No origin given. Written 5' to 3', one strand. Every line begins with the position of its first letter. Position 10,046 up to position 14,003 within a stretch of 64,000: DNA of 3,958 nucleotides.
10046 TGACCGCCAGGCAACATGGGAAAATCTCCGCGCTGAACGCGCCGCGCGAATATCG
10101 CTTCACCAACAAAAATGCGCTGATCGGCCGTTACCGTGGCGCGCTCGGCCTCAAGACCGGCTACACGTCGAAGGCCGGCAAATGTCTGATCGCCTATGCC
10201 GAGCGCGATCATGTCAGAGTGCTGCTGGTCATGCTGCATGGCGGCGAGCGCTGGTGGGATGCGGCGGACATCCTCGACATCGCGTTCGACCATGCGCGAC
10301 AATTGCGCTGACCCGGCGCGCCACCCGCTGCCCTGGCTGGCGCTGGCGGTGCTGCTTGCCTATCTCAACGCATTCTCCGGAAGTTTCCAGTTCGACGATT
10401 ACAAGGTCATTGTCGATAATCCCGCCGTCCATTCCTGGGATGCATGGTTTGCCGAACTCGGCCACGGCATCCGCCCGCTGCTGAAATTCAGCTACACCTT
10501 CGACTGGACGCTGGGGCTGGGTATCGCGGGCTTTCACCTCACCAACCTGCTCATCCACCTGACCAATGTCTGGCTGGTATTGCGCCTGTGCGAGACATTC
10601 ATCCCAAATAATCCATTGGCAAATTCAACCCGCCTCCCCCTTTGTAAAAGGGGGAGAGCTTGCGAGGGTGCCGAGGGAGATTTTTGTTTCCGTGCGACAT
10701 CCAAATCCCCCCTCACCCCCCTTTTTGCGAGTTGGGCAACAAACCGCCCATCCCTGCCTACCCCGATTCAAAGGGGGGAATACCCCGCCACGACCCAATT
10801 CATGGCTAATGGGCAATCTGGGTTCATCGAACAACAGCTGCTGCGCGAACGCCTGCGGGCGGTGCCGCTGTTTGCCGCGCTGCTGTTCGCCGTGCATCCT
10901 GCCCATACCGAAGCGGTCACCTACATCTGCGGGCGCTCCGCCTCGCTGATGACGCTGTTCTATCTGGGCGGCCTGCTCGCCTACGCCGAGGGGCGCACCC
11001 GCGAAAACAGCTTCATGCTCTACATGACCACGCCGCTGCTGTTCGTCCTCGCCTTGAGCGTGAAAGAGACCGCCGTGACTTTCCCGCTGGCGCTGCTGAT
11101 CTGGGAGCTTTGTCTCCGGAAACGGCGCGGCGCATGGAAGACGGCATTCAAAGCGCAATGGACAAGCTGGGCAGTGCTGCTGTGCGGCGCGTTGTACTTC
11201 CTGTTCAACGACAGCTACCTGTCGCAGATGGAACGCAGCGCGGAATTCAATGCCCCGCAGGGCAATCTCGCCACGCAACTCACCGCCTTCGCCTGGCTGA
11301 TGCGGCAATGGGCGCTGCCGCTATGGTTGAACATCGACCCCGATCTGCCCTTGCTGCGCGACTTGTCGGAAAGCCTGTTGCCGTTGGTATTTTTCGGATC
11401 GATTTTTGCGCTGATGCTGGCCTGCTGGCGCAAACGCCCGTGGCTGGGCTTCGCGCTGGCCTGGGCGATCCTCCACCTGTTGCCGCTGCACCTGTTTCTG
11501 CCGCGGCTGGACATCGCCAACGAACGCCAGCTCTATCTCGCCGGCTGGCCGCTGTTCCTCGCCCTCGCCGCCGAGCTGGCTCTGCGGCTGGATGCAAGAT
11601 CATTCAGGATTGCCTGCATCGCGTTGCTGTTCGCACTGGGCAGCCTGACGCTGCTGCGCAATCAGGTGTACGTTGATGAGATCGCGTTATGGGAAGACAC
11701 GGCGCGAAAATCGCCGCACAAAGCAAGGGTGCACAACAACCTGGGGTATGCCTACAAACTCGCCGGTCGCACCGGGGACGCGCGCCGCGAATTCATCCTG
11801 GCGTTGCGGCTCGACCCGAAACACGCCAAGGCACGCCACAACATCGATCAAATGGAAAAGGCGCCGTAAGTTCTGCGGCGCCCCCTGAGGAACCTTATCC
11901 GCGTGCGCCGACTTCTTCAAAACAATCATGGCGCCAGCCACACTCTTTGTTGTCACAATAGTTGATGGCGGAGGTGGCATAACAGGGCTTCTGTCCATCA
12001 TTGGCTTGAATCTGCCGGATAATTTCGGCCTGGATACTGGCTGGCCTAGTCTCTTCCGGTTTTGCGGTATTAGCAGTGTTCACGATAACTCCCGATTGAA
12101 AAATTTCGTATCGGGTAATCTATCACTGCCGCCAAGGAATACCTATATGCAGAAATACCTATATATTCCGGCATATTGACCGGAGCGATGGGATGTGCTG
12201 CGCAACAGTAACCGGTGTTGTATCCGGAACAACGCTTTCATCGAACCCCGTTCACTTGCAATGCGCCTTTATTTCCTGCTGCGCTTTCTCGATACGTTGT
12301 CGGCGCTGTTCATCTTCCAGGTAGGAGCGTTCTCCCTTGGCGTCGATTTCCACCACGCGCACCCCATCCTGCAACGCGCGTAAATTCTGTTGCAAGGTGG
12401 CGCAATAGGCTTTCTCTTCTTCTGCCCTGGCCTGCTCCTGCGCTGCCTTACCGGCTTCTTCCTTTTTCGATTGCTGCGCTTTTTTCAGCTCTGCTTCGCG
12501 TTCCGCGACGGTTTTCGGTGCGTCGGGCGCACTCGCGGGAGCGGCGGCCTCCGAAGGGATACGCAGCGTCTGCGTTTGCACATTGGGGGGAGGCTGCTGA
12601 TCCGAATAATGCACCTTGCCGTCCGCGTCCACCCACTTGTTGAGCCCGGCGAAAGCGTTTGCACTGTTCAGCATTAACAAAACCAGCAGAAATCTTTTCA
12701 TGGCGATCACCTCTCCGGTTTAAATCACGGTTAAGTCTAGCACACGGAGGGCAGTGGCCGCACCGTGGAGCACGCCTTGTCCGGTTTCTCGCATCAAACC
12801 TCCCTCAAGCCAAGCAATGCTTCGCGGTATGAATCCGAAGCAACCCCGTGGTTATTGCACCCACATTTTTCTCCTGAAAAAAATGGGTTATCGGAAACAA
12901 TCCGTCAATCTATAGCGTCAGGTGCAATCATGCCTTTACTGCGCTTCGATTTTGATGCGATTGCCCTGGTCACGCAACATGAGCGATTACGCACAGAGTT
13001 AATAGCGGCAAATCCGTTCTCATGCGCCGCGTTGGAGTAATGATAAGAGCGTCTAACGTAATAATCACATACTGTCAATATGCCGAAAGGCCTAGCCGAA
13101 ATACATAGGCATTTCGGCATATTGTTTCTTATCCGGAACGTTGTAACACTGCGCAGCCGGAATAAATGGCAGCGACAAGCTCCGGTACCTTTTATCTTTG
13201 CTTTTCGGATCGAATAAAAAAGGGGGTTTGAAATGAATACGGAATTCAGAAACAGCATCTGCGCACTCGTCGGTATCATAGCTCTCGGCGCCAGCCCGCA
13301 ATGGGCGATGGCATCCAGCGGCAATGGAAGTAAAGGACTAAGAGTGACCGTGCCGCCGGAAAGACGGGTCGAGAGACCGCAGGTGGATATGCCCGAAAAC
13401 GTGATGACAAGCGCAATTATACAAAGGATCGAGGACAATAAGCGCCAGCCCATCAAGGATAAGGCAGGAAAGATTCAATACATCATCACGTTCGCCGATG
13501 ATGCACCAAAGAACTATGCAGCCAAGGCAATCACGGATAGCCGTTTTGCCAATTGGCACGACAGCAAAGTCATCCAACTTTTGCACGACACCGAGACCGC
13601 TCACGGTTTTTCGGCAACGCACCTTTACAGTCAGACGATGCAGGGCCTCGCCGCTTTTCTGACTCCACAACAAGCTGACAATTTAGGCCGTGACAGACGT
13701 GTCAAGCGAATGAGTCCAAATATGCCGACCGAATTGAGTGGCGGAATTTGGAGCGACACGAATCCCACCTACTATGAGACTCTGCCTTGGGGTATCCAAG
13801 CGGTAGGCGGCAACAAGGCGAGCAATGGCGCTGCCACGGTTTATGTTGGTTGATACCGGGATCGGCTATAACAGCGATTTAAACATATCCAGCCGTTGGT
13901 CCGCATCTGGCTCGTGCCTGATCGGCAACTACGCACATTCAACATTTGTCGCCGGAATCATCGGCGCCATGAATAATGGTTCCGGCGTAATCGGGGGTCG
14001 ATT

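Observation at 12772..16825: Transposase-free protease cassette bracketed by two inverted ~190-bp MITEs and a ~21-bp direct repeat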

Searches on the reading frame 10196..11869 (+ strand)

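Call 8: search_protein_families(library=pfam, proteins=[window:10196-11869:+], max_evalue=0.01)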
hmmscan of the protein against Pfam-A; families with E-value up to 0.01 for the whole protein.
window:10196-11869:+ (557 aa): 4 families
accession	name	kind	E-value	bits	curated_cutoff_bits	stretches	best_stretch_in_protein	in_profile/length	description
PF07719.23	TPR_2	-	0.00013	22.3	27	1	510-543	1-34/34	Tetratricopeptide repeat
PF13431.12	TPR_17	-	0.0015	19.1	24.4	0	500-530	3-33/34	Tetratricopeptide repeat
PF00515.34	TPR_1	-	0.0053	17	27.8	0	510-543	1-34/34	Tetratricopeptide repeat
PF13181.12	TPR_8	-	0.0079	16.7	25.7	0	510-543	1-34/34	Tetratricopeptide repeat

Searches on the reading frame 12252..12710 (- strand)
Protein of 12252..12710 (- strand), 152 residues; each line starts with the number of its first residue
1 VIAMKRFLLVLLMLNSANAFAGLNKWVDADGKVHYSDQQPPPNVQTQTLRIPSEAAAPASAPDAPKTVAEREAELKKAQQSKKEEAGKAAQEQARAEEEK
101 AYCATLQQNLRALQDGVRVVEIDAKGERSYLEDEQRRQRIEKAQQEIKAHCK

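Call 8: search_protein_families(library=pfam, proteins=[window:12252-12710:-], max_evalue=0.01)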
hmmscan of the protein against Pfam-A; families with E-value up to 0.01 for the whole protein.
window:12252-12710:- (152 aa): 1 family
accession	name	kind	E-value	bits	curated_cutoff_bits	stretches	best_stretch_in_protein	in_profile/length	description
PF13511.11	DUF4124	-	8.4e-11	42.4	22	1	11-64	2-55/56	Domain of unknown function (DUF4124)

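Call 41: find_homologous_proteins(query=window:12252-12710:-)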
Query window:12252-12710:- (152 aa): 406 proteins with E <= 0.001 among 557 candidates; the best 120 are listed.
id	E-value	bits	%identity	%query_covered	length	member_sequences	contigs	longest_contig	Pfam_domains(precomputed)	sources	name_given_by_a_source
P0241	4.1e-81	288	100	92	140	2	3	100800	PF13511.12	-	-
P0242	1.0e-67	244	79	98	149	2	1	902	PF13511.12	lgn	-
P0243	4.4e-67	242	77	100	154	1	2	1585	PF13511.12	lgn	-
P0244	5.3e-67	242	77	98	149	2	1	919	PF13511.12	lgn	-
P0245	1.8e-65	237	74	98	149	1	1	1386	PF13511.12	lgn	-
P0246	2.8e-65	236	76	98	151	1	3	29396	PF13511.12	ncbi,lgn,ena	-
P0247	6.4e-65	235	76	90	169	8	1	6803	PF13511.12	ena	-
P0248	6.2e-64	232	77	90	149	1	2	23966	PF13511.12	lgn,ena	-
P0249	1.6e-63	231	75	98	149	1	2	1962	PF13511.12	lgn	-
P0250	1.7e-63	231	74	91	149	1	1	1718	PF13511.12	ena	-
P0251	3.1e-63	230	74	98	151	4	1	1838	PF13511.12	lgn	-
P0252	3.7e-63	230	75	98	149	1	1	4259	PF13511.12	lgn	-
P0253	5.1e-63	229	75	98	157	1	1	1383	PF13511.12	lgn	-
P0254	5.0e-62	226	76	98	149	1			PF13511.12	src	-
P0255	2.0e-61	224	72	98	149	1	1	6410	PF13511.12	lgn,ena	-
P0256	2.8e-61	224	72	98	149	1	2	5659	PF13511.12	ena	-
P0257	2.8e-61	223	74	90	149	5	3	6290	PF13511.12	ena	-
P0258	4.2e-61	223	73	98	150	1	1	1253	PF13511.12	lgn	-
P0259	4.7e-61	223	74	98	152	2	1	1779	PF13511.12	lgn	-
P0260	1.1e-60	222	72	98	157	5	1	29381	PF13511.12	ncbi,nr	ncbi:MAG: DUF4124 domain-containing protein [Gallionella sp.]|nr:DUF4124 domain-containing protein [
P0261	2.0e-60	221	70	100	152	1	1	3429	PF13511.12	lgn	-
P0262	2.2e-60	221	68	100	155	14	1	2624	PF13511.12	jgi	jgi:hypothetical protein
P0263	3.0e-60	220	69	100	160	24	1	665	PF13511.12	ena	-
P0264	4.3e-60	220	72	100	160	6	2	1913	PF13511.12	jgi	jgi:Domain of unknown function (DUF4124)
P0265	5.7e-60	219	70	98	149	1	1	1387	PF13511.12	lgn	-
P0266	8.2e-60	219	72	98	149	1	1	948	PF13511.12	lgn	-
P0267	8.5e-60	219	68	100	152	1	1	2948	PF13511.12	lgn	-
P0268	1.5e-59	218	73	91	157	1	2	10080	PF13511.12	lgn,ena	-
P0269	1.7e-59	218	73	98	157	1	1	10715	PF13511.12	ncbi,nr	ncbi:MAG TPA: DUF4124 domain-containing protein [Gallionella sp.]|nr:DUF4124 domain-containing prote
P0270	1.8e-59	218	73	90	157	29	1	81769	PF13511.12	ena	-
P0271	1.8e-59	218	72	98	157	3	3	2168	PF13511.12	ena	-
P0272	3.8e-59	217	72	91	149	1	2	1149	PF13511.12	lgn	-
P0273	4.4e-59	216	72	98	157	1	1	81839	PF13511.12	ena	-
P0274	6.5e-59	216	74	98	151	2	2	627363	PF13511.12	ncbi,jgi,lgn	-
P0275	8.6e-59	215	71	100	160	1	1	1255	PF13511.12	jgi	-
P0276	8.8e-59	215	71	98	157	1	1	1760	PF13511.12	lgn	-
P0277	9.5e-59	215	70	98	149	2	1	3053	PF13511.12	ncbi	-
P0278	2.1e-58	214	68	98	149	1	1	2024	PF13511.12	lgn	-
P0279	3.5e-58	214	71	98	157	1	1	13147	PF13511.12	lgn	-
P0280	3.6e-58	213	72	90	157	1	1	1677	PF13511.12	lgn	-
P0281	5.0e-58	213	69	100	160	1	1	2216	PF13511.12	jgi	-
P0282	5.6e-58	213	72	90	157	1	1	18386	PF13511.12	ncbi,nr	ncbi:MAG: DUF4124 domain-containing protein [Gallionella sp.]|nr:DUF4124 domain-containing protein [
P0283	6.9e-58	213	69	89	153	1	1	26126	PF13511.12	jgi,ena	-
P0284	1.0e-57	212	66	97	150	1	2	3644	PF13511.12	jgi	jgi:hypothetical protein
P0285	1.6e-57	211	70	90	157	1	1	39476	PF13511.12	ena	-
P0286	1.8e-57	211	72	90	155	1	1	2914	PF13511.12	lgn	-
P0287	2.4e-57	211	69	98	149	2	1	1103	PF13511.12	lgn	-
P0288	3.9e-57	210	68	98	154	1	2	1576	PF13511.12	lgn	-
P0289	5.1e-57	210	65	98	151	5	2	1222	PF13511.12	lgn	-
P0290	6.2e-57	209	69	98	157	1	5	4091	PF13511.12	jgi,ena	-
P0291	8.0e-57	209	71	98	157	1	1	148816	PF13511.12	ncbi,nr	ncbi:MAG: DUF4124 domain-containing protein [Gallionella sp.]|nr:DUF4124 domain-containing protein [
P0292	9.9e-57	209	69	100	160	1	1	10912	PF13511.12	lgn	-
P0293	1.3e-56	208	69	90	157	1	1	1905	PF13511.12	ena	-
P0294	1.4e-56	208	69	89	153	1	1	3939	PF13511.12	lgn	-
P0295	1.8e-56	208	71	98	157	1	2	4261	PF13511.12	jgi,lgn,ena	-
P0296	2.1e-56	208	71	100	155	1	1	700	PF13511.12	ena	-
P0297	3.6e-56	207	68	91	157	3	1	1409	PF13511.12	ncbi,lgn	-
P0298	4.1e-56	207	72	98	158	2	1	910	PF13511.12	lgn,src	-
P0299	6.6e-56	206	68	98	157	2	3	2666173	PF13511.12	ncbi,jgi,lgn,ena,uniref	ncbi:DUF4124 domain-containing protein [Candidatus Ferrigenium straubiae]|jgi:hypothetical protein|u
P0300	6.8e-56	206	69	98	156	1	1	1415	PF13511.12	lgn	-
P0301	2.2e-55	204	70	90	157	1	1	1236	PF13511.12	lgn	-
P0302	3.2e-55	204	67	98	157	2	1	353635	PF13511.12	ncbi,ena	-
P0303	4.0e-55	204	69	98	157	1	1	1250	PF13511.12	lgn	-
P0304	4.8e-55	203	68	98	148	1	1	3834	PF13511.12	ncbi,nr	ncbi:MAG: DUF4124 domain-containing protein [Gallionella sp.]|nr:MAG: DUF4124 domain-containing prot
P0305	4.1e-54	200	66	98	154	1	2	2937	PF13511.12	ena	-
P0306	9.6e-54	199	69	98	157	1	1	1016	PF13511.12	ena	-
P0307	1.0e-53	199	66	100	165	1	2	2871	PF13511.12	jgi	jgi:Domain of unknown function (DUF4124)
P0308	2.4e-53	198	66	98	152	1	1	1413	PF13511.12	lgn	-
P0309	3.0e-53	198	68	98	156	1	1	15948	PF13511.12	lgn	-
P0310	3.1e-53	197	68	98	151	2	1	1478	PF13511.12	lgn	-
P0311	4.4e-53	197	62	100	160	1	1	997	PF13511.12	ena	-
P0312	7.3e-53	196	64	100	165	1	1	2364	PF13511.12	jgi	jgi:hypothetical protein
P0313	7.6e-53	196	65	99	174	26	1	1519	PF13511.12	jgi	jgi:hypothetical protein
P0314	7.8e-53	196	66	98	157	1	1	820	PF13511.12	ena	-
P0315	1.0e-52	196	68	98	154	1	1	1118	PF13511.12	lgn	-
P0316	1.4e-52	195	65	98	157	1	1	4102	PF13511.12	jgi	-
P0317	1.6e-52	195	61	90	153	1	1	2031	PF13511.12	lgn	-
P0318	2.9e-52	194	64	98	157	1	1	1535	PF13511.12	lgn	-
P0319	3.4e-52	194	65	98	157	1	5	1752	PF13511.12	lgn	-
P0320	3.7e-52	194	65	98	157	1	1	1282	PF13511.12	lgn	-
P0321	5.8e-52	193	64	100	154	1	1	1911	PF13511.12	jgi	jgi:flagellar motility protein MotE (MotC chaperone)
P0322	6.0e-52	193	63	98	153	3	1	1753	PF13511.12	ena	-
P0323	6.3e-52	193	61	98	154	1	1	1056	PF13511.12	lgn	-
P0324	6.6e-52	193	62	98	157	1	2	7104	PF13511.12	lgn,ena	-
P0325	1.1e-51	192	64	98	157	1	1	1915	PF13511.12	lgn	-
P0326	1.4e-51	192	64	98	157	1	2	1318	PF13511.12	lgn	-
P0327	2.5e-51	191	66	98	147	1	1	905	PF13511.12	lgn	-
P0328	3.4e-51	191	62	98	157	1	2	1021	PF13511.12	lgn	-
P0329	4.2e-51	191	61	98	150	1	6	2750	PF13511.12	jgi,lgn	jgi:hypothetical protein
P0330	4.6e-51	190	62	98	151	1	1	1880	PF13511.12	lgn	-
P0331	4.6e-51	190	60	98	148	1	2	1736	PF13511.12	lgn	-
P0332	5.7e-51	190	61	100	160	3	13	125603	PF13511.12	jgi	jgi:flagellar motility protein MotE (MotC chaperone)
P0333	6.5e-51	190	62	100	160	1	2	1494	PF13511.12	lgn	-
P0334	6.9e-51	190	62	98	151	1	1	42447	PF13511.12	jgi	jgi:hypothetical protein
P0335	7.6e-51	190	61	98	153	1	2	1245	PF13511.12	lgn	-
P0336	8.4e-51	190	61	98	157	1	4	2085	PF13511.12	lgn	-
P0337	9.9e-51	189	61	100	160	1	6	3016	PF13511.12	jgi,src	jgi:hypothetical protein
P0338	1.0e-50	189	64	98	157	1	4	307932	PF13511.12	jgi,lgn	-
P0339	1.2e-50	189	63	98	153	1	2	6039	PF13511.12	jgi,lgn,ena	-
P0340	1.2e-50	189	60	98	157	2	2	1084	PF13511.12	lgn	-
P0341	1.3e-50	189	65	90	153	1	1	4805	PF13511.12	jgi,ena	-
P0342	1.3e-50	189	66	98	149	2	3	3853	PF13511.12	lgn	-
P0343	1.8e-50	189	65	98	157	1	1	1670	PF13511.12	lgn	-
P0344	2.0e-50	188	64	98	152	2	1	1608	PF13511.12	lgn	-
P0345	2.0e-50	188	59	100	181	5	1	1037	PF13511.12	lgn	-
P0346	2.1e-50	188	64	98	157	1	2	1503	PF13511.12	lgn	-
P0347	2.8e-50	188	66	98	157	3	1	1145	PF13511.12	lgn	-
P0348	2.8e-50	188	64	97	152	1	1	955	PF13511.12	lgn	-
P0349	3.7e-50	188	65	97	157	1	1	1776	PF13511.12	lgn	-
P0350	3.8e-50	187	65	97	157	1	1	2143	PF13511.12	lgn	-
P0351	3.9e-50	187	60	100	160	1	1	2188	PF13511.12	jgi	jgi:Domain of unknown function (DUF4124)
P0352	5.1e-50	187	64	90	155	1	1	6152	PF13511.12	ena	-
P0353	8.6e-50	186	65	98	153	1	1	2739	PF13511.12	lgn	-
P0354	9.9e-50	186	61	98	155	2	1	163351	PF13511.12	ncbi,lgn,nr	ncbi:MAG: DUF4124 domain-containing protein [Nitrosomonadales bacterium]|nr:DUF4124 domain-containin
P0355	1.1e-49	186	62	98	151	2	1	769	PF13511.12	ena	-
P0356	1.2e-49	186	61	98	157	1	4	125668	PF13511.12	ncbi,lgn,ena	-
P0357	1.3e-49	186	60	99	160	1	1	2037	PF13511.12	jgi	jgi:flagellar motility protein MotE (MotC chaperone)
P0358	1.3e-49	186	61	100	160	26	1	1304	PF13511.12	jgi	jgi:hypothetical protein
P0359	1.4e-49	186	61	98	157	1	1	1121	PF13511.12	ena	-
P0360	1.8e-49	185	58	99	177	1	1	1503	PF13511.12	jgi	-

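Call 42: find_encoding_contigs(protein=P0241, flank=8000, max_places=6)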
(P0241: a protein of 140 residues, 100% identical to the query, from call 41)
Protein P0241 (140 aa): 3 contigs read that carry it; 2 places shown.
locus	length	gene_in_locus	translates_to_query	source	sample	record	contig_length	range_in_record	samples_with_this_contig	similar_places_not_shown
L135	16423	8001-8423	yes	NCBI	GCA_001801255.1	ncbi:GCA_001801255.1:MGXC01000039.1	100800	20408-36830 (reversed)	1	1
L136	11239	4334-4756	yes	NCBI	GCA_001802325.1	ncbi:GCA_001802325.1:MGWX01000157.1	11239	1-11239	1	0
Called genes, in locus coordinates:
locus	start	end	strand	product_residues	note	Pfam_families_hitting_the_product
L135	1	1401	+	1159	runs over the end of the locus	PF17757:UvrB_inter, PF21132:MFD_D3, PF02559:CarD_TRCF_RID, PF04851:ResIII, PF00270:DEAD, PF00271:Helicase_C, PF03461:TRCF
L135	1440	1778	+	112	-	-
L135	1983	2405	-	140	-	PF18505:DUF5619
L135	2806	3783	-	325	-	PF03186:CobD_Cbib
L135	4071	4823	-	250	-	PF18885:DUF5648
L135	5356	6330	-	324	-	PF00082:Peptidase_S8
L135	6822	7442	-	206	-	PF05922:Inhibitor_I9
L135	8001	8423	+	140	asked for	PF13511:DUF4124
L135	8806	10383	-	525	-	-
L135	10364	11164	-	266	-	PF13354:Beta-lactamase2, PF00768:Peptidase_S11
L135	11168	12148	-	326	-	PF12276:DUF3617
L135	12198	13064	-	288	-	PF01435:Peptidase_M48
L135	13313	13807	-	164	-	PF08239:SH3_3 (weak)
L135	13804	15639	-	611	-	PF05226:CHASE2, PF00211:Guanylate_cyc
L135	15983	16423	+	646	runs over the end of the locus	PF00005:ABC_tran, PF02463:SMC_N (faint), PF13191:AAA_16 (faint), PF13555:AAA_29 (faint), PF13304:AAA_21 (faint), PF12848:ABC_tran_Xtn, PF00005:ABC_tran, PF16326:ABC_tran_CTD, +1 more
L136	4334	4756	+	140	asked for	PF13511:DUF4124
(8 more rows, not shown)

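Call 43: find_encoding_contigs(protein=P0246, flank=8000, max_places=3)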
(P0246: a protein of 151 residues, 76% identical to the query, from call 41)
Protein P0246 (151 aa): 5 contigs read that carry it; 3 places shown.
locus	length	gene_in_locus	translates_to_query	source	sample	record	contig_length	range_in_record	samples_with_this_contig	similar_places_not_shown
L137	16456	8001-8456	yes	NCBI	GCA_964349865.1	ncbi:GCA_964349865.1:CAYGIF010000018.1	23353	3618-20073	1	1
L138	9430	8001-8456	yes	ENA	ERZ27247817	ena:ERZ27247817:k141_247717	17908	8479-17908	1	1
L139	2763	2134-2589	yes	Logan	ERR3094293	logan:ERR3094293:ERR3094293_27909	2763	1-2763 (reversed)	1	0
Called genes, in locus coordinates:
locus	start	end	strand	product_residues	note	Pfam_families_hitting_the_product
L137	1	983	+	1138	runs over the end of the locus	PF00270:DEAD, PF04851:ResIII, PF00271:Helicase_C, PF03457:HA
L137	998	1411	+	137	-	-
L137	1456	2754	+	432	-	PF10093:EarP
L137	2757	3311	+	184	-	PF08207:EFP_N, PF01132:EFP, PF09285:Elong-fact-P_C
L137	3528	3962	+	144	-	-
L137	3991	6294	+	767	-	PF01590:GAF, PF13185:GAF_2, PF01590:GAF, PF13185:GAF_2, PF13492:GAF_3, PF00989:PAS, PF08448:PAS_4, PF00211:Guanylate_cyc, +2 more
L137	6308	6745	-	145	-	PF04304:DUF454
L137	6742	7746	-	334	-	PF04307:YdjM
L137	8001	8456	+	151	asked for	PF13511:DUF4124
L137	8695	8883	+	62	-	-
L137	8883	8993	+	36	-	-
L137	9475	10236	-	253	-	PF00702:Hydrolase, PF12710:HAD (weak), PF13419:HAD_2, PF13242:Hydrolase_like (weak)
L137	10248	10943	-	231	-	PF01209:Ubie_methyltran, PF06325:PrmA, PF13489:Methyltransf_23, PF02353:CMAS, PF13649:Methyltransf_25, PF13847:Methyltransf_31, PF08241:Methyltransf_11, PF08242:Methyltransf_12, +3 more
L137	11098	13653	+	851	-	PF00521:DNA_topoisoIV, PF03989:DNA_gyraseA_C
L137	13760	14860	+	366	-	PF00266:Aminotran_5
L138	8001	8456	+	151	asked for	PF13511:DUF4124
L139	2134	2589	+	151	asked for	PF13511:DUF4124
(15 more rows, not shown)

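Call 44: find_encoding_contigs(protein=P0248, flank=8000, max_places=3)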
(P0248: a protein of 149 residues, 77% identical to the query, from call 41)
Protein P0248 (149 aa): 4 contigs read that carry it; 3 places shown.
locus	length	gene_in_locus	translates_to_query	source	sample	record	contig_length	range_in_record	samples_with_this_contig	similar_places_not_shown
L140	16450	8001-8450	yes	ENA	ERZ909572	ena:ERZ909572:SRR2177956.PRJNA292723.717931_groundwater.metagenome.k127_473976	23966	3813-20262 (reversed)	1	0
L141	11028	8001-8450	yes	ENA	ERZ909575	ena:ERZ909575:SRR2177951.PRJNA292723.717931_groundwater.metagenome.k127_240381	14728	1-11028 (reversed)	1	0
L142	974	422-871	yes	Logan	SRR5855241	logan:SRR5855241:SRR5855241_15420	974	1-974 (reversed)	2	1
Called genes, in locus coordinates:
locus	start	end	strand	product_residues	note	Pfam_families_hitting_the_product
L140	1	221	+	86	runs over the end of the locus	PF16691:DUF5062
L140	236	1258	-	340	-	PF07195:FliD_C (weak)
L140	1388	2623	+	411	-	PF10093:EarP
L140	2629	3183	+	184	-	PF08207:EFP_N, PF01132:EFP, PF09285:Elong-fact-P_C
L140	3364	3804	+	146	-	-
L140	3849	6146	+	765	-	PF01590:GAF, PF13185:GAF_2, PF01590:GAF, PF13185:GAF_2, PF13492:GAF_3, PF00989:PAS, PF08448:PAS_4, PF00211:Guanylate_cyc, +2 more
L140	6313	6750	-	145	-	PF04304:DUF454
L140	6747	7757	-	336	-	PF04307:YdjM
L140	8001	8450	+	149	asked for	PF13511:DUF4124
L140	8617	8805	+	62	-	-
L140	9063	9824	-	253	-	PF00753:Lactamase_B, PF16123:HAGH_C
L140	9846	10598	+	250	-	PF08241:Methyltransf_11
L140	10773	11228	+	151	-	PF00075:RNase_H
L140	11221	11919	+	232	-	PF00929:RNase_T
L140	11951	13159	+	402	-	PF00890:FAD_binding_2, PF01134:GIDA (faint), PF01266:DAO, PF03486:HI0933_like, PF07992:Pyr_redox_2 (faint), PF12831:FAD_oxidored (weak), PF13450:NAD_binding_8 (faint), PF22780:HI0933_like_1st, +1 more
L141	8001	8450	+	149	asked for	PF13511:DUF4124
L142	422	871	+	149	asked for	PF13511:DUF4124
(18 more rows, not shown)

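Call 59: search_protein_families(library=ncbifam, proteins=[window:12252-12710:-], max_evalue=0.001)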
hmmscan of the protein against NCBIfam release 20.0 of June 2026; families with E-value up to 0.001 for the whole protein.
window:12252-12710:- (152 aa): 0 families

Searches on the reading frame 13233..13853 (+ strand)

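Call 8: search_protein_families(library=pfam, proteins=[window:13233-13853:+], max_evalue=0.01)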
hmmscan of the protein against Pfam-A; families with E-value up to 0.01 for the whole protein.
window:13233-13853:+ (206 aa): 1 family
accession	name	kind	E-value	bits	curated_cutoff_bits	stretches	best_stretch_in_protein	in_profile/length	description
PF05922.21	Inhibitor_I9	-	4.4e-08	34.1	21.2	1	82-168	1-81/82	Peptidase inhibitor I9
